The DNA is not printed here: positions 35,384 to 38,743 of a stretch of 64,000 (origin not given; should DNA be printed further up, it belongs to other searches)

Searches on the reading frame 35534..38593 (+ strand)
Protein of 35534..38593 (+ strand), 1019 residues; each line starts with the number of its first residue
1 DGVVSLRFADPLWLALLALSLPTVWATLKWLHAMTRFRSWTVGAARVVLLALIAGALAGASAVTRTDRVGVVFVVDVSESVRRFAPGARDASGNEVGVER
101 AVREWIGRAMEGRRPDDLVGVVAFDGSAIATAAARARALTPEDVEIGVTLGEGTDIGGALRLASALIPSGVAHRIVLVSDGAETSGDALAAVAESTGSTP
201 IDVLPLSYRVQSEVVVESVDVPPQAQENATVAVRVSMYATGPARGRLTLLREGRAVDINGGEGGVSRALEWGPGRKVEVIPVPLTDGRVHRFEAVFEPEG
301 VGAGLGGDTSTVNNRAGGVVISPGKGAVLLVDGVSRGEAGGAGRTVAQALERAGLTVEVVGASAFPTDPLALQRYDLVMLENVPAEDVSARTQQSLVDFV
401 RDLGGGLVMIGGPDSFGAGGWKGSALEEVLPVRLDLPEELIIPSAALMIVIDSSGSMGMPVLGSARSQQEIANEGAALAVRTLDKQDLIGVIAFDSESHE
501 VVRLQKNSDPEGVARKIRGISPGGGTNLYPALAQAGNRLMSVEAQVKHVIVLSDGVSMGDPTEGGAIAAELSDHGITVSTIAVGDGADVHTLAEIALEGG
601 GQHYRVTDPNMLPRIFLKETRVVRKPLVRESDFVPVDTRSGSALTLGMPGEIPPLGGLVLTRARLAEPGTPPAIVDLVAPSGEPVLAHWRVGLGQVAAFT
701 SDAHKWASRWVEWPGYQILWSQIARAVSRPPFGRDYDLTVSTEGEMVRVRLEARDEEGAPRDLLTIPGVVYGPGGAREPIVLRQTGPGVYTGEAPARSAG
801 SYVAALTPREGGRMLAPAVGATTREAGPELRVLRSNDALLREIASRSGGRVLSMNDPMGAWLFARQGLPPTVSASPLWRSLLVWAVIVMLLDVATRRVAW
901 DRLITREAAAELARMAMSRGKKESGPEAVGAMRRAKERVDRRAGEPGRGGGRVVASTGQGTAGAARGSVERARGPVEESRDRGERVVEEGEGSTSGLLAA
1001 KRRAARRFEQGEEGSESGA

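Call 14: search_protein_families(library=pfam, max_evalue=0.01, proteins=[window:35534-38593:+])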
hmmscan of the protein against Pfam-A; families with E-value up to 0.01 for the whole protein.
window:35534-38593:+ (1019 aa): 6 families
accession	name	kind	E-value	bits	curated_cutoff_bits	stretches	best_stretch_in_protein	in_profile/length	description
PF13519.12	VWA_2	-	9.3e-23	81.3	27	2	447-555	1-106/107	von Willebrand factor type A domain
PF00092.34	VWA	-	2.5e-19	70.6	23.8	1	447-615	2-171/174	von Willebrand factor type A domain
PF13768.12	VWA_3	-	5.5e-10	39.9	27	1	446-602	2-152/155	von Willebrand factor type A domain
PF07090.17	GATase1_like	-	9.9e-08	32.3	27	1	635-724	156-242/247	Putative glutamine amidotransferase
PF05762.20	VWA_CoxE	-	2.3e-07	30.9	26.4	1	490-580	92-184/222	VWA domain containing CoxE-like protein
PF09967.15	DUF2201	-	0.0021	18.6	26.4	0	447-535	1-75/123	VWA-like domain (DUF2201)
